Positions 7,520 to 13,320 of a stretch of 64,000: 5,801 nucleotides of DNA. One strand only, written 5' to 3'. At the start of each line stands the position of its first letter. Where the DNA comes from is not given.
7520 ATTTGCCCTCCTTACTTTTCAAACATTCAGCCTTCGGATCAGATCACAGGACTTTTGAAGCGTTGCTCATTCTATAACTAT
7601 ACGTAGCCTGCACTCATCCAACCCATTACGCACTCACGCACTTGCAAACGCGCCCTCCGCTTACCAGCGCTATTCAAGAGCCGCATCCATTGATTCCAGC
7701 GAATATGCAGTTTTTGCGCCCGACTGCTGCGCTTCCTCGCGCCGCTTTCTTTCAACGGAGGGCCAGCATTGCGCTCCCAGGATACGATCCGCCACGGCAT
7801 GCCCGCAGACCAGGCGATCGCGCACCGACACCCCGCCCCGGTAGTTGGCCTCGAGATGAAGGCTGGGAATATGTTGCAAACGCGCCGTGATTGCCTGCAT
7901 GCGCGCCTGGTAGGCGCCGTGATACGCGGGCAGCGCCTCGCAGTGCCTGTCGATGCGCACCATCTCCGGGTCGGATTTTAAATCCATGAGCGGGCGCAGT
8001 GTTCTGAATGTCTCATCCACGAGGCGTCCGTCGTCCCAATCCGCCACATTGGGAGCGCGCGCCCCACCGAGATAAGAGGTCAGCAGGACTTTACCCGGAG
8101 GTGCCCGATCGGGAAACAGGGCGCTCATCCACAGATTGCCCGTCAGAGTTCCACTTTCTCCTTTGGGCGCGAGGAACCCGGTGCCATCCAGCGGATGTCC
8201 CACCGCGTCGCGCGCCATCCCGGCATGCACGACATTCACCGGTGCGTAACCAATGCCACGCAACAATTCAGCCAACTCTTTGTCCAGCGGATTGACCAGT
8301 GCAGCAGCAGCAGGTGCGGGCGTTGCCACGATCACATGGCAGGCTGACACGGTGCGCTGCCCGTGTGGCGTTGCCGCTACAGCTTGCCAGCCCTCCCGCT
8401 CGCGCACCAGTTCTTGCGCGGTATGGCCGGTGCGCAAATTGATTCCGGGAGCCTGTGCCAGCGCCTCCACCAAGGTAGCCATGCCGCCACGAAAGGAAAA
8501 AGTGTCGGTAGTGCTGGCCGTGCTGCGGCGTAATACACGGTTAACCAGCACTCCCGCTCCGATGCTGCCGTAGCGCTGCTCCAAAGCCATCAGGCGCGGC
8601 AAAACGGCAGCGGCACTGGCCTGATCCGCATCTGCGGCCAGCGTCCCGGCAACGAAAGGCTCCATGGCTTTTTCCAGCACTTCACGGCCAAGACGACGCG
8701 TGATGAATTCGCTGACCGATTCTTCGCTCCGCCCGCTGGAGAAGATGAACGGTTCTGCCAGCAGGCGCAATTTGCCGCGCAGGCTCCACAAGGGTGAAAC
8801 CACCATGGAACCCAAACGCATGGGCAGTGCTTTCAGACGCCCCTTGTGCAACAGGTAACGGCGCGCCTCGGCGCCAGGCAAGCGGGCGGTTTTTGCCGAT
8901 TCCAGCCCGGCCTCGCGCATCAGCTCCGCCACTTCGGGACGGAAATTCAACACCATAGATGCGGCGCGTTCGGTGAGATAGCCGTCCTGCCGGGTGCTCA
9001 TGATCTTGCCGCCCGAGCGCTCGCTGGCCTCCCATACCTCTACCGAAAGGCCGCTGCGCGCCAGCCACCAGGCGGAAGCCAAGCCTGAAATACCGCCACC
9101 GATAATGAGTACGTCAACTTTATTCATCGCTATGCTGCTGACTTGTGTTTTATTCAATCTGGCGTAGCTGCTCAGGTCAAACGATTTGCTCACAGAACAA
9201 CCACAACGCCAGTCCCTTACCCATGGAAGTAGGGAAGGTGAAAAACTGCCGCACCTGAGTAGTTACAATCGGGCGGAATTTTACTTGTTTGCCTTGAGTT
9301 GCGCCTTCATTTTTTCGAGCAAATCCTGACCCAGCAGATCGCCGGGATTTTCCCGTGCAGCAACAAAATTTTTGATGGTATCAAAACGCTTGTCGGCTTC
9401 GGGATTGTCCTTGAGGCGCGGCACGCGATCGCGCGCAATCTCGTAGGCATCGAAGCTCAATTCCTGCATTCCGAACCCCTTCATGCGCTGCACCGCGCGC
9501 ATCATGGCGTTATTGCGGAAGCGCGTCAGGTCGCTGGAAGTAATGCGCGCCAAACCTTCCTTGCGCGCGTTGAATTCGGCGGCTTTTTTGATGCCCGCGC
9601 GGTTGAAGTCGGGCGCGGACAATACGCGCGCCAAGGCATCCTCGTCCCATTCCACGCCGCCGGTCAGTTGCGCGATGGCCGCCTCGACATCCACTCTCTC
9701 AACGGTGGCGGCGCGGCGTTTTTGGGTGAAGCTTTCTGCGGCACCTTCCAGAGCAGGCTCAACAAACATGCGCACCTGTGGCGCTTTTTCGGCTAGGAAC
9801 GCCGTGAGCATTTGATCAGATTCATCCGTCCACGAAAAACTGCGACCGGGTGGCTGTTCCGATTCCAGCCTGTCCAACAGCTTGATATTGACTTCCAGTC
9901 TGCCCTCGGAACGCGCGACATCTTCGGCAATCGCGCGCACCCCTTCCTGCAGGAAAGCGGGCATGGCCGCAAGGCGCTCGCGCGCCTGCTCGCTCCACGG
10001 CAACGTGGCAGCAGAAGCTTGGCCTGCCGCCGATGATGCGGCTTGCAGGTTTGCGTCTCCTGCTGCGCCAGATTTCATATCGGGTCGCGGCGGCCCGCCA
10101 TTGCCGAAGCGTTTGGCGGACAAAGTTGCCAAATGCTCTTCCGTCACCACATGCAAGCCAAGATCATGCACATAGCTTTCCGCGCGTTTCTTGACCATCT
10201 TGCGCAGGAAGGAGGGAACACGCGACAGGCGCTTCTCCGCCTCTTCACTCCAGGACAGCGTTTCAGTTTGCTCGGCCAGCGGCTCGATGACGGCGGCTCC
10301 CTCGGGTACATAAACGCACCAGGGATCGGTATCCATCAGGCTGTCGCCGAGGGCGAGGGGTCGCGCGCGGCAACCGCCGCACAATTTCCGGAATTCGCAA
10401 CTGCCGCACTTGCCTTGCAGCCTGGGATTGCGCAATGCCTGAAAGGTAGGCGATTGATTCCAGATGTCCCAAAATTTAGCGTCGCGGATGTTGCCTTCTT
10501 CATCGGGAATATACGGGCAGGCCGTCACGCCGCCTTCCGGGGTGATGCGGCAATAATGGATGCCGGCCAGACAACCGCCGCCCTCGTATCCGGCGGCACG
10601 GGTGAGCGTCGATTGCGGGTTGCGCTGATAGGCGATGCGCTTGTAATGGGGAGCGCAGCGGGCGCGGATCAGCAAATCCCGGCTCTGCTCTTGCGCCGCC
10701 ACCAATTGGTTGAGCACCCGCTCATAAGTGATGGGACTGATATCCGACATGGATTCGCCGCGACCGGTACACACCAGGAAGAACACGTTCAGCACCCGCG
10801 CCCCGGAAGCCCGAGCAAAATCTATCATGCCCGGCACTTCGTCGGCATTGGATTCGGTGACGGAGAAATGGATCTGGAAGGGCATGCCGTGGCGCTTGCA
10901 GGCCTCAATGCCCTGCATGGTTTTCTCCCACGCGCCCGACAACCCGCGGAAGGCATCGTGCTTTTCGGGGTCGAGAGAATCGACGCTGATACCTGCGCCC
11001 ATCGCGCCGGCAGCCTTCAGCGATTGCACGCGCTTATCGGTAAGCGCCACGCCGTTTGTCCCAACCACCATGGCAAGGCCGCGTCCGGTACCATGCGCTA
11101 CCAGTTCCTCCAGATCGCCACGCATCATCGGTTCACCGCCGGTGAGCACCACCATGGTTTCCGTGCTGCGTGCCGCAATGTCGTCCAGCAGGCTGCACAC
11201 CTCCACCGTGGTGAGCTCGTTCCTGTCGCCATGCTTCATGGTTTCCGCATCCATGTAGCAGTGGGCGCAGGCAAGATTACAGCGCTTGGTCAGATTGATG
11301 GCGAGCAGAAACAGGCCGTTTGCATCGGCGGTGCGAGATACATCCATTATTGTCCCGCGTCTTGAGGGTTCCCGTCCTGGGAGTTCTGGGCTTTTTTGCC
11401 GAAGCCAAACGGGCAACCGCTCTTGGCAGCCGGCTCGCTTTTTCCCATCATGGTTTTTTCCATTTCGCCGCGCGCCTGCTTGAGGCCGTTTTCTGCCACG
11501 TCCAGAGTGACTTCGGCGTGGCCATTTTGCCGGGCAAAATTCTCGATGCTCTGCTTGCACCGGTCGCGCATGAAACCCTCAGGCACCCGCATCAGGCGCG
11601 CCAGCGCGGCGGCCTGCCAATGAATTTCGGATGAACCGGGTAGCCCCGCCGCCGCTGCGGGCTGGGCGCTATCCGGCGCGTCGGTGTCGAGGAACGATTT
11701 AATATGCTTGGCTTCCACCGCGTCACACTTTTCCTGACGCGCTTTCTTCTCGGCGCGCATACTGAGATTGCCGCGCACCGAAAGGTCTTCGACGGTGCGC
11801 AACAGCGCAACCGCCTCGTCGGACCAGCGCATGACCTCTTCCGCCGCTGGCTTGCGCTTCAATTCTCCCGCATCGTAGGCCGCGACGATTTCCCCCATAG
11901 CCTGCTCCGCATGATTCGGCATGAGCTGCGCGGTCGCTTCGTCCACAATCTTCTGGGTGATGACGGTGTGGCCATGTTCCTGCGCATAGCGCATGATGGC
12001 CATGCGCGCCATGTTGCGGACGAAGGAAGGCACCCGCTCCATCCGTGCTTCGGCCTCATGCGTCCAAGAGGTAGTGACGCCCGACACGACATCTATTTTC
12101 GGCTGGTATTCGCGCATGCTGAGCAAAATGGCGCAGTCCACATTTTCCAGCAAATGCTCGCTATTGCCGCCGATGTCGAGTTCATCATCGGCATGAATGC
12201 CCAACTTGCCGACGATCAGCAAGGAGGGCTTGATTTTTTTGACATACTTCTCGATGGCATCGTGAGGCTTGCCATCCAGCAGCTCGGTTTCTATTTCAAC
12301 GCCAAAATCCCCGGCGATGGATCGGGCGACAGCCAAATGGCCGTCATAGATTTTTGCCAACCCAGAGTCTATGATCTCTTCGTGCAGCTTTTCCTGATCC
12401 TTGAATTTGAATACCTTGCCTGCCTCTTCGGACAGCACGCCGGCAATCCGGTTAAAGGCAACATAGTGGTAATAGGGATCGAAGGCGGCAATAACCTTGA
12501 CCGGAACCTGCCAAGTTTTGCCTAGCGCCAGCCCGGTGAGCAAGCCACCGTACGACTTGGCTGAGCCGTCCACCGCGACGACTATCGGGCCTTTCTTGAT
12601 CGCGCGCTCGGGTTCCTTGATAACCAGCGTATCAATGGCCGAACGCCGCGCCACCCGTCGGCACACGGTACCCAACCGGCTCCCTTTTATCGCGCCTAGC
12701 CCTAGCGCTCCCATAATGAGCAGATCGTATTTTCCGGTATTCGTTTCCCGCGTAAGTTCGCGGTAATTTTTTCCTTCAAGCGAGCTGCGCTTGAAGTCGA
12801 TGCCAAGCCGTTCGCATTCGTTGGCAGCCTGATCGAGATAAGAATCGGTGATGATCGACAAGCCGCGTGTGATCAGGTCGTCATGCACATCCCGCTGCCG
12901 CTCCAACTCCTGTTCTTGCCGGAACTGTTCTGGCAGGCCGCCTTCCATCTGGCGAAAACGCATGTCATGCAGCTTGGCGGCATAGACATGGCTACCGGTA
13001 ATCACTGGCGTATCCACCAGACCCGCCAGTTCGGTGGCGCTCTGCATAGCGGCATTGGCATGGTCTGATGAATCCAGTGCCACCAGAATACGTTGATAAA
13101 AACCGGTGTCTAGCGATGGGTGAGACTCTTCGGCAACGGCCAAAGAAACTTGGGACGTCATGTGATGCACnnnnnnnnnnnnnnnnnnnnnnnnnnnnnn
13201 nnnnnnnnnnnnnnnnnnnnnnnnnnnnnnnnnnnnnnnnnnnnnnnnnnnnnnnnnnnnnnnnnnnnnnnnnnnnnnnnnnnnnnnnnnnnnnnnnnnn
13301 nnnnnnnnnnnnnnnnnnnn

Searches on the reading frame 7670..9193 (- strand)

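Call 14: search_protein_families(library=pfam, proteins=[window:7670-9193:-], max_evalue=0.001)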
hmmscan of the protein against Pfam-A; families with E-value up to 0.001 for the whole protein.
window:7670-9193:- (507 aa): 9 families
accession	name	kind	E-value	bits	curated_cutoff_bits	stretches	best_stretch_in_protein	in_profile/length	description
PF01593.30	Amino_oxidase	-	4.7e-53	181.5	19.8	1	35-429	1-391/443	Flavin containing amine oxidoreductase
PF13450.12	NAD_binding_8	-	1.8e-12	47.8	21.9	1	30-94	1-67/68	NAD(P)-binding Rossmann-like domain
PF01266.30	DAO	-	2.1e-09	37.8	27.9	1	27-97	1-80/353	FAD dependent oxidoreductase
PF00890.30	FAD_binding_2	-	7.8e-08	32.4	20.4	1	27-303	1-212/414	FAD binding domain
PF12831.13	FAD_oxidored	-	2.4e-06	27.5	27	1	27-64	1-38/416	FAD dependent oxidoreductase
PF03486.20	HI0933_like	-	0.00011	22.2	50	0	27-67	2-42/244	HI0933-like protein Rossmann domain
PF00070.33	Pyr_redox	-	0.00022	22.1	22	0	28-85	2-62/82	Pyridine nucleotide-disulphide oxidoreductase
PF07992.20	Pyr_redox_2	-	0.00022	21.2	26.1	0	26-71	143-187/291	Pyridine nucleotide-disulphide oxidoreductase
PF01946.23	Thi4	-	0.00022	21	26.2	1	22-64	14-57/235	Thi4 family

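Call 31: search_protein_families(library=ncbifam, proteins=[window:7670-9193:-], max_evalue=0.001)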
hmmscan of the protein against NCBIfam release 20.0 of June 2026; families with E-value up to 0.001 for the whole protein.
window:7670-9193:- (507 aa): 54 families (the best 25 are shown)
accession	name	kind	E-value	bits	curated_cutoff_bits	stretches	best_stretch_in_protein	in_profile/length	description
TIGR00562.1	proto_IX_ox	equivalog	8.6e-71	238.9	97.85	1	25-471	2-464/470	protoporphyrinogen oxidase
NF008845.0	PRK11883.1-5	equivalog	1.9e-62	211.1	560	1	24-472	3-462/468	protoporphyrinogen oxidase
NF008841.0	PRK11883.1-1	equivalog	7.9e-39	133.8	517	1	26-472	4-448/453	protoporphyrinogen oxidase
NF009081.0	PRK12416.1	equivalog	1.8e-30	106.3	702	1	28-472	4-458/466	protoporphyrinogen oxidase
NF005560.0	PRK07233.1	equivalog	5.5e-24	84.8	252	1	28-471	3-428/435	hypothetical protein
TIGR03467.1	HpnE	equivalog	1.1e-16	61.3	283.05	1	28-330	1-298/430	hydroxysqualene dehydroxylase HpnE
NF008843.0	PRK11883.1-3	equivalog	1.6e-15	57.2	406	1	28-370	4-331/424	protoporphyrinogen oxidase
NF045637.1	carotdesatCrtDProt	equivalog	5.7e-11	41.6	580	1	28-102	1-74/485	1-hydroxycarotenoid 3,4-desaturase CrtD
TIGR02734.1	crtI_fam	subfamily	2.6e-10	39.6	238.1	1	28-83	1-56/504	phytoene desaturase family protein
NF002480.1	PRK01747.1-1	equivalog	1.5e-09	36.8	540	1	21-61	244-284/645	bifunctional tRNA (5-methylaminomethyl-2-thiouridine)(34)-methyltransferase MnmC2/FAD-dependent 5-carboxymethylaminomethyl-2-thiouridine(34)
NF058655.1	CrtID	equivalog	2.9e-09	36.3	640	1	28-76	1-49/478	bifunctional phytoene desaturase/3,4-desaturase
TIGR03197.1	MnmC_Cterm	equivalog_domain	1.2e-08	34.5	174.2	1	27-61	1-35/400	FAD-dependent 5-carboxymethylaminomethyl-2-thiouridine(34) oxidoreductase MnmC1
NF005545.0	PRK07208.1-1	equivalog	1.7e-08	33.3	451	1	24-81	6-64/504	hypothetical protein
NF005547.0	PRK07208.1-3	equivalog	2.7e-08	33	380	1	24-196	3-175/465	hypothetical protein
NF006130.0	PRK08274.1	equivalog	4e-08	32.5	369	0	23-60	3-40/467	FAD-dependent tricarballylate dehydrogenase TcuA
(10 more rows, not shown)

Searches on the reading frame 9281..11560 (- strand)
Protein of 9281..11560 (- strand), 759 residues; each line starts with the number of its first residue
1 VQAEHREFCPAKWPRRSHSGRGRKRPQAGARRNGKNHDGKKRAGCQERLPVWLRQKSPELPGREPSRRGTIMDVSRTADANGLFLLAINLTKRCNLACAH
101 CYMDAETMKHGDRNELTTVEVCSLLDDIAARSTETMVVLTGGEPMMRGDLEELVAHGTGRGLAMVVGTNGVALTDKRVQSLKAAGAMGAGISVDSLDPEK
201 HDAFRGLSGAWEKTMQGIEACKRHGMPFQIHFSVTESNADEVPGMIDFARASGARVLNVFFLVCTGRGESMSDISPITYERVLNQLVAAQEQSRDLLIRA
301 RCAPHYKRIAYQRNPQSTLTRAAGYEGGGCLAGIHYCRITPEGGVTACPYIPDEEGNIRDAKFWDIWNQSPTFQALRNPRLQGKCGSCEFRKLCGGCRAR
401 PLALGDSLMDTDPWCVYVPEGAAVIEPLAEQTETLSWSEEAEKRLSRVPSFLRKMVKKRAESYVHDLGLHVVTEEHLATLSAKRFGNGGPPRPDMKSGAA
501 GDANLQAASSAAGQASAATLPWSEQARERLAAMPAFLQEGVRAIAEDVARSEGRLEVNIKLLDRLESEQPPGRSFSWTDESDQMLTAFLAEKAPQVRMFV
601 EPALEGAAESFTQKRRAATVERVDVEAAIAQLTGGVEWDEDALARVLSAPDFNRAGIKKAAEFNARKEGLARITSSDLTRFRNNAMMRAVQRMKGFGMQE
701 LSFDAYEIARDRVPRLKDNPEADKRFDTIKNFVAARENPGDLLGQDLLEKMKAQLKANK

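Call 14: search_protein_families(library=pfam, proteins=[window:9281-11560:-], max_evalue=0.001)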
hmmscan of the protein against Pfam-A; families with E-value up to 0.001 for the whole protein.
window:9281-11560:- (759 aa): 4 families
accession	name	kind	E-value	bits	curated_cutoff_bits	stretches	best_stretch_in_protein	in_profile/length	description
PF08369.16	PCP_red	-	7e-29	100.1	32.5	3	437-477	1-41/45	Proto-chlorophyllide reductase 57 kD subunit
PF04055.27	Radical_SAM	-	1.2e-21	78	29.5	1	88-249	1-166/166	Radical SAM superfamily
PF13186.11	SPASM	-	1.9e-07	31.7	21.5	1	330-389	1-67/67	Iron-sulfur cluster-binding domain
PF13353.11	Fer4_12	-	0.00063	20.5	22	0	92-155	13-75/137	4Fe-4S single cluster domain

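Call 31: search_protein_families(library=ncbifam, proteins=[window:9281-11560:-], max_evalue=0.001)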
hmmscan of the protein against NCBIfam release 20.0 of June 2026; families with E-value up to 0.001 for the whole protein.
window:9281-11560:- (759 aa): 77 families (the best 25 are shown)
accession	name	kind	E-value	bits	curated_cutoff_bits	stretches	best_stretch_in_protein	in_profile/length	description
TIGR04055.1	rSAM_NirJ2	equivalog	5.9e-93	312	500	1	86-417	2-324/326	putative heme d1 biosynthesis radical SAM protein NirJ2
TIGR04545.1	rSAM_ahbD_hemeb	equivalog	1.6e-92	310.5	500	1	85-419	1-339/339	heme b synthase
TIGR04053.2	TIGR04053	equivalog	7.7e-77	259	395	2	86-317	10-240/366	TIGR04053 family radical SAM/SPASM domain-containing protein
TIGR04347.1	pseudo_SAM_Halo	equivalog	5.6e-54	183.9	525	1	88-417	42-385/390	TIGR04347 family pseudo-SAM/SPASM protein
TIGR04546.1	rSAM_ahbC_deAc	equivalog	1.9e-46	158.6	650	1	87-273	42-224/390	12,18-didecarboxysiroheme deacetylase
TIGR04054.1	rSAM_NirJ1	equivalog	2.8e-46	157.9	650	1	85-417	37-382/387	putative heme d1 biosynthesis radical SAM protein NirJ1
TIGR04051.1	rSAM_NirJ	equivalog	1.8e-45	155.5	515.45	1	88-416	6-347/354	heme d1 biosynthesis radical SAM protein NirJ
TIGR04303.1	GeoRSP_rSAM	equivalog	6.7e-43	147.5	400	1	90-415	11-324/325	GeoRSP system radical SAM/SPASM protein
NF050035.1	rSAM_WgK_link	exception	1.6e-38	132.7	650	2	84-272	9-194/367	radical SAM/SPASM peptide maturase WgkB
TIGR03962.1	mycofact_rSAM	equivalog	9.1e-37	127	265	1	86-420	14-336/339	mycofactocin radical SAM maturase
TIGR02109.1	PQQ_syn_pqqE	equivalog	1.9e-36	125.8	381.35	1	86-431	9-346/358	pyrroloquinoline quinone biosynthesis protein PqqE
TIGR04133.1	rSAM_w_lipo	hypoth_equivalog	2.2e-34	118.9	425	1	85-397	25-330/350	TIGR04133 family radical SAM/SPASM protein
TIGR04340.1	rSAM_ACGX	hypoth_equivalog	9.6e-32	110.5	400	1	85-415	4-337/341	radical SAM/SPASM domain protein, ACGX system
TIGR04251.1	SCM_rSAM_ScmF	equivalog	1.4e-31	110.2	400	1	88-402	8-326/353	SynChlorMet cassette radical SAM/SPASM protein ScmF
TIGR04103.1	rSAM_nif11_3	equivalog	1.5e-29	102.9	725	1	89-398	10-326/412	nif11-class peptide radical SAM maturase 3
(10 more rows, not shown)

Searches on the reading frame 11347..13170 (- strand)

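Call 14: search_protein_families(library=pfam, proteins=[window:11347-13170:-], max_evalue=0.001)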
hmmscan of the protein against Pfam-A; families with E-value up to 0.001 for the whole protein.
window:11347-13170:- (607 aa): 2 families
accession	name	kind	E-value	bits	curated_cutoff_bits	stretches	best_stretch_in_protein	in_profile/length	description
PF08369.16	PCP_red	-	5.9e-30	103.5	32.5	2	369-412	1-44/45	Proto-chlorophyllide reductase 57 kD subunit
PF00582.32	Usp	-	4.6e-26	92.5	24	2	25-185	2-141/141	Universal stress protein family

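Call 31: search_protein_families(library=ncbifam, proteins=[window:11347-13170:-], max_evalue=0.001)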
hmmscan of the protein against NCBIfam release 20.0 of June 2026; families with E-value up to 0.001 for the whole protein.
window:11347-13170:- (607 aa): 4 families
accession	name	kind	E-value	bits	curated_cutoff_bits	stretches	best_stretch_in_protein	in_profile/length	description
TIGR01278.1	DPOR_BchB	equivalog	1.3e-20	73.8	490.35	2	360-415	455-510/512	ferredoxin:protochlorophyllide reductase (ATP-dependent) subunit B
NF002789.0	PRK02910.1-3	equivalog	2.4e-20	72.9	509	2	361-416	478-533/535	ferredoxin:protochlorophyllide reductase (ATP-dependent) subunit B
NF002790.0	PRK02910.1-4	equivalog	4.9e-09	35.4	912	1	357-415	469-527/530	ferredoxin:protochlorophyllide reductase (ATP-dependent) subunit B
NF008380.0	PRK11175.1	equivalog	3.2e-05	23.1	227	0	278-350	225-298/313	universal stress protein UspE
